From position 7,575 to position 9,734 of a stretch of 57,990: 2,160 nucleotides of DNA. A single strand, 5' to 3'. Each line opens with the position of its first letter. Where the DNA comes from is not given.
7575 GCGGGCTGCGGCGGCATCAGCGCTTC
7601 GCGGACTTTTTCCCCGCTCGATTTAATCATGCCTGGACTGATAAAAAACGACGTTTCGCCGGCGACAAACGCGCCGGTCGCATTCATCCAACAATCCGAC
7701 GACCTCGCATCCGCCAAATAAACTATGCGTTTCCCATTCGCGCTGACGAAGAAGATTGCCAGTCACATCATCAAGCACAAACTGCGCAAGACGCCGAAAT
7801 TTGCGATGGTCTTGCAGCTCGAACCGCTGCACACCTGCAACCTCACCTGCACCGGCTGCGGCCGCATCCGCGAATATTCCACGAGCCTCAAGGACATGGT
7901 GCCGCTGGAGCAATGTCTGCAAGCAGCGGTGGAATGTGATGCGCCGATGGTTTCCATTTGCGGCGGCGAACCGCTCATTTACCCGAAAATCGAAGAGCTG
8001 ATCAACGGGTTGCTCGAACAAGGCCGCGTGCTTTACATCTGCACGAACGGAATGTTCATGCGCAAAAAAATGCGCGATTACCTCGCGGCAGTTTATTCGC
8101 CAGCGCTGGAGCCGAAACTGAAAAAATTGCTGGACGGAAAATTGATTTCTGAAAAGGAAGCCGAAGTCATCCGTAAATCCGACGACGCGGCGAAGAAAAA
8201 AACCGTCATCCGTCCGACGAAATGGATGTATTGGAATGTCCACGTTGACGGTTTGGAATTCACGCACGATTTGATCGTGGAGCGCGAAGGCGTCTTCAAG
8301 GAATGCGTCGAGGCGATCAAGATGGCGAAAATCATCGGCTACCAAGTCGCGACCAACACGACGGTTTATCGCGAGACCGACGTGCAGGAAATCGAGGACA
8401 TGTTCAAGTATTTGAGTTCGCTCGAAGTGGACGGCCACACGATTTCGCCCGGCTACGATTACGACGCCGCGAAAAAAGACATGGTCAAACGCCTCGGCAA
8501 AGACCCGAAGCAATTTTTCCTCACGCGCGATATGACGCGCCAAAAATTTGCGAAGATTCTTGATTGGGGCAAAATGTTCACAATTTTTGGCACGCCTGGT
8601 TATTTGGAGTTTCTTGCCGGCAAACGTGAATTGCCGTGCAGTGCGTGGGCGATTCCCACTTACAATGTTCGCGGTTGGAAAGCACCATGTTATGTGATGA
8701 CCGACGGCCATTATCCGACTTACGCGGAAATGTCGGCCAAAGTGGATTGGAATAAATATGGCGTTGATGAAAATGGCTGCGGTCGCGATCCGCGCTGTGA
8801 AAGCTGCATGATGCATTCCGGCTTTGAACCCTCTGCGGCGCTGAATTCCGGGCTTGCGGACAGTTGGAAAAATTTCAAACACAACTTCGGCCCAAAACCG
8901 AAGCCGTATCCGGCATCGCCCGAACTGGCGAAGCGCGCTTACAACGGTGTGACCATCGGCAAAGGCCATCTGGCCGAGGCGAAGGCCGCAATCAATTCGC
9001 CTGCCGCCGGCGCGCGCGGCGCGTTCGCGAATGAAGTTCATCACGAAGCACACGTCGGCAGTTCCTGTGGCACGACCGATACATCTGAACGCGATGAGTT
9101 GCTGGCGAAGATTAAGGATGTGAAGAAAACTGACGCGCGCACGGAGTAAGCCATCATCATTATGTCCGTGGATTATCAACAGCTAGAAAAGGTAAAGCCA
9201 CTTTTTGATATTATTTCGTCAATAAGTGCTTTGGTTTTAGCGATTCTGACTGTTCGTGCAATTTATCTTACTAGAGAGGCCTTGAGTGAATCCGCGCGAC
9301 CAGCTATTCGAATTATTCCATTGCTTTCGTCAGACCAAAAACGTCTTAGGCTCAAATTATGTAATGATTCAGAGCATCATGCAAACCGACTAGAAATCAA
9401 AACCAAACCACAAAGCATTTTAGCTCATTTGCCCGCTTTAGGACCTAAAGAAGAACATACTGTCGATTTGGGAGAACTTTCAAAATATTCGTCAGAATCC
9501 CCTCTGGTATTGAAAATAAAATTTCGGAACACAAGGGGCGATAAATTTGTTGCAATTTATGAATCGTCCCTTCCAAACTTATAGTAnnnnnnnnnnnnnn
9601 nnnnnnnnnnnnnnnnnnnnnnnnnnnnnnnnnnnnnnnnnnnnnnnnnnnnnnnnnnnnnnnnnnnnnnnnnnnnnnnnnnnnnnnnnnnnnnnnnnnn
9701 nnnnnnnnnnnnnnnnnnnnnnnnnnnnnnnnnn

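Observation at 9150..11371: Low-GC two-gene cassette (TM protein + Orc1/Cdc6-like AAA+ with winged helix) wedged between hpnH and hpnJ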

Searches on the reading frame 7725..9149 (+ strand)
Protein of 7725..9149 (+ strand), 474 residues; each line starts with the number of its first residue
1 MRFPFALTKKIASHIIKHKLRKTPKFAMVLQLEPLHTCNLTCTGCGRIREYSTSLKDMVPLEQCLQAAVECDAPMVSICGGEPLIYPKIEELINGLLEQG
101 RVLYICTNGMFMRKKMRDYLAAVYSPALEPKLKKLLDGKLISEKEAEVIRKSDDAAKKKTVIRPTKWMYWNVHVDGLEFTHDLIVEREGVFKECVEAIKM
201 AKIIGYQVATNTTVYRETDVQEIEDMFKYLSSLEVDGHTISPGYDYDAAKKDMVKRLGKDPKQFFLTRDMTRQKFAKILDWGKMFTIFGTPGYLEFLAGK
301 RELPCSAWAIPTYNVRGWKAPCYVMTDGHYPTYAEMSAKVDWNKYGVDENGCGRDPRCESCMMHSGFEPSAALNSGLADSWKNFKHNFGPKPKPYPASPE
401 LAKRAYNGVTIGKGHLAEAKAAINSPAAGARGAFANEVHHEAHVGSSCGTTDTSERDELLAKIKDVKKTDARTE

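Call 3: search_protein_families(library=pfam, proteins=[window:7725-9149:+], max_evalue=1)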
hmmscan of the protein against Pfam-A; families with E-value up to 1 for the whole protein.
window:7725-9149:+ (474 aa): 3 families
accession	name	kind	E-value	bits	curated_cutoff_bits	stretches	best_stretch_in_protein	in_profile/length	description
PF11946.13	DUF3463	-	4.9e-37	127.2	31.3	1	239-374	2-123/134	Domain of unknown function (DUF3463)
PF04055.27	Radical_SAM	-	1.6e-11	45.1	29.5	2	34-120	3-98/166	Radical SAM superfamily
PF13353.11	Fer4_12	-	0.022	15.5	22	1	36-145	13-122/137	4Fe-4S single cluster domain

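Call 5: search_protein_families(library=ncbifam, proteins=[window:7725-9149:+], max_evalue=1)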
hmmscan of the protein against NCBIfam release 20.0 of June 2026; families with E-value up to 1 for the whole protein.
window:7725-9149:+ (474 aa): 45 families (the best 25 are shown)
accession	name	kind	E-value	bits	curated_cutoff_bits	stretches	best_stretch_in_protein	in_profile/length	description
TIGR03470.1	HpnH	equivalog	1.3e-107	359.5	225.05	2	157-373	114-317/318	adenosyl-hopene transferase HpnH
TIGR03961.1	rSAM_PTO1314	hypoth_equivalog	1.8e-11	43.9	306.05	2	169-370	119-307/332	PTO1314 family radical SAM protein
TIGR04051.1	rSAM_NirJ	equivalog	5.9e-11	41.9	515.45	2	161-241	95-174/354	heme d1 biosynthesis radical SAM protein NirJ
TIGR04054.1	rSAM_NirJ1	equivalog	3.3e-10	39.2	650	2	32-117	40-127/387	putative heme d1 biosynthesis radical SAM protein NirJ1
TIGR02666.1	moaA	equivalog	4.1e-10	39.1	284.05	2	37-119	19-110/336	GTP 3',8-cyclase MoaA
TIGR04546.1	rSAM_ahbC_deAc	equivalog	1.1e-09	37.6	650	2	9-119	24-132/390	12,18-didecarboxysiroheme deacetylase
TIGR04347.1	pseudo_SAM_Halo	equivalog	2.5e-09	36.9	525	2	162-240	132-209/390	TIGR04347 family pseudo-SAM/SPASM protein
TIGR04053.2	TIGR04053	equivalog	2.8e-09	36.7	395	1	170-236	113-179/366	TIGR04053 family radical SAM/SPASM domain-containing protein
TIGR04133.1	rSAM_w_lipo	hypoth_equivalog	3.8e-09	35.9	425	2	16-117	13-119/350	TIGR04133 family radical SAM/SPASM protein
NF001199.0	PRK00164.2-1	equivalog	1.2e-07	31.3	231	1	36-117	20-104/308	GTP 3',8-cyclase MoaA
TIGR04250.1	SCM_rSAM_ScmE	equivalog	1.5e-07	30.6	400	1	36-123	11-100/358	SynChlorMet cassette radical SAM/SPASM protein ScmE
TIGR02668.1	moaA_archaeal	equivalog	2.4e-07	30.1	325.25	1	36-118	18-103/303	GTP 3',8-cyclase MoaA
TIGR04317.1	W_rSAM_matur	equivalog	3.2e-07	29.8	380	1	30-121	6-99/349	tungsten cofactor oxidoreductase radical SAM maturase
TIGR04545.1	rSAM_ahbD_hemeb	equivalog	4.4e-07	29.7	500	2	35-116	7-90/339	heme b synthase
NF049973.1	radical_Rv1681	equivalog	6.5e-07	28.6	380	1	37-123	81-168/326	Rv1681 family radical SAM protein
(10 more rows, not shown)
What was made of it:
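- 7725..9149 (+): hpnH (adenosyl-hopene transferase), the native upstream gene. The only good sigma-70-like promoter match in the region lies upstream of it, at 7481-7508. NCBIfam TIGR03470 scores 359.5 bits, above its cut-off of 225 (call 5).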

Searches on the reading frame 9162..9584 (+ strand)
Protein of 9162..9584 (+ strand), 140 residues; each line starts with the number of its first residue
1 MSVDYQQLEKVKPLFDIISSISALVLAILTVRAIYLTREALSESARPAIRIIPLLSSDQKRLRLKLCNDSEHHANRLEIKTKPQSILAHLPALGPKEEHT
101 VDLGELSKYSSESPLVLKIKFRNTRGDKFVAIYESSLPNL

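Call 3: search_protein_families(library=pfam, proteins=[window:9162-9584:+], max_evalue=1)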
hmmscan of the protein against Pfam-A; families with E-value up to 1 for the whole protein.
window:9162-9584:+ (140 aa): 0 families

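Call 4: search_protein_families(library=padloc, proteins=[window:9162-9584:+], max_evalue=1)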
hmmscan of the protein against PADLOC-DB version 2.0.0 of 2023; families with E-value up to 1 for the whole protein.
window:9162-9584:+ (140 aa): 0 families
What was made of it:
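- Closest known: ORC/Cdc6-clade AAA+ ATPases, including the defence components BrxC, BrxD and DUF499. Different: No PADLOC BrxC model matched ORF2 (call 4).
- No PADLOC model matches either protein significantly (call 4).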

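Call 5: search_protein_families(library=ncbifam, proteins=[window:9162-9584:+], max_evalue=1)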
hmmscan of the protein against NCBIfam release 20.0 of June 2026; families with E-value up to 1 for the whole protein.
window:9162-9584:+ (140 aa): 0 families

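Call 7: find_homologous_proteins(query=window:9162-9584:+, max_evalue=0.01)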
Query window:9162-9584:+ (140 aa): 1 proteins with E <= 0.01 among 24 candidates.
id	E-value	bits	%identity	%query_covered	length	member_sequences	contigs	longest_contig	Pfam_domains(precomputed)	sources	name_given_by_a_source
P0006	9.8e-82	289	100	100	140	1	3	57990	-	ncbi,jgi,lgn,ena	ncbi:MAG TPA: hypothetical protein VIK53_12110 [Verrucomicrobiae bacterium]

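Call 52: predict_structure(protein=window:9162-9581:+)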
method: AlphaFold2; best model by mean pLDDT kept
length: 140 residues; sequences in the alignment: 1
mean_pLDDT: 56.0   pTM: 0.31
mean pLDDT of the five models: 56.0, 54.3, 47.4, 45.5, 45.0
residues with pLDDT >= 90: 19; 70-90: 16; 50-70: 23; < 50: 82
segments of 3 or more residues with pLDDT < 50: 42-74, 82-85, 94-98, 104-114, 120-132, 134-140
pLDDT, mean of each block of 10 residues (from residue 1): 78 91 94 76 43 37 43 47 48 48 46 47 42 44
secondary structure, 60 per line:
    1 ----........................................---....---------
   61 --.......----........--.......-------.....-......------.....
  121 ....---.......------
elements in order: H5-44 E48-51 E63-69 E74-81 E84-90 E98-102 H104-109 E116-124 E128-134
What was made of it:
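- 9198..9266 (+): ORF1 transmembrane helix (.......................). K/R residues cluster on its C-terminal flank, so the predicted topology is N-out, C-in. AF2 models a helix at residues 5-44 with block-mean pLDDT up to 94 (call 52).
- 9297..9581 (+): ORF1 beta-rich C-terminal domain (about 7 strands). It belongs to an orphan family with a conserved N-x-S motif and a C-terminal K-[YF]-x-N motif. The AF2 secondary structure shows the strands, but pLDDT is below 50, so the fold is not reliable (call 52).
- Checked: A beta-rich remainder follows (call 52).
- ORF1's beta-domain could not be modelled (pLDDT below 50, call 52), so its role as effector rather than anchor, sensor or antitoxin is open.
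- Tried and rejected: The single-sequence model has pLDDT below 50 in the beta domain (call 52), so I ran no fold search on it.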

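Call 72: search_solved_structures(query=A5, max_evalue=10)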
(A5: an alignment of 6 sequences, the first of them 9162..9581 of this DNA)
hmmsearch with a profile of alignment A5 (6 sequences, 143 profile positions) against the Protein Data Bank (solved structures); distinct sequences matched with E-value up to 10: 1.
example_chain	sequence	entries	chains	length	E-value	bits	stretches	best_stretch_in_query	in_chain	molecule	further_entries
6m6z_A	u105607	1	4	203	0.36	13.9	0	9-40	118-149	TMH4C4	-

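Call 73: search_protein_families(library=pfam, alignment_id=A5, max_evalue=1)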
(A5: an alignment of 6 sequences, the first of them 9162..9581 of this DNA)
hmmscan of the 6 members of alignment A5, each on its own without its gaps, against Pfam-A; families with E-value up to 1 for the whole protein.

A. member 1, window:9162-9581:+ (140 aa): 0 families

B. families by the number of members that match (of 6 scanned): 5 families
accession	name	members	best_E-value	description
PF13971.11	Mei4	1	0.023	Meiosis-specific protein Mei4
PF24844.1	PolC_DP2_central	1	0.029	DNA polymerase II large subunit DP2, central domain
PF05190.23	MutS_IV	1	0.12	MutS family domain IV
PF14146.11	DUF4305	1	0.27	Domain of unknown function (DUF4305)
PF14341.11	PilX_N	1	0.44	PilX N-terminal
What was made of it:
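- Closest known: CBASS Cap15-type and similar TM effectors. Different: No sequence similarity to any PADLOC, Pfam or PDB entry was detectable (calls 3, 4, 72, 73).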
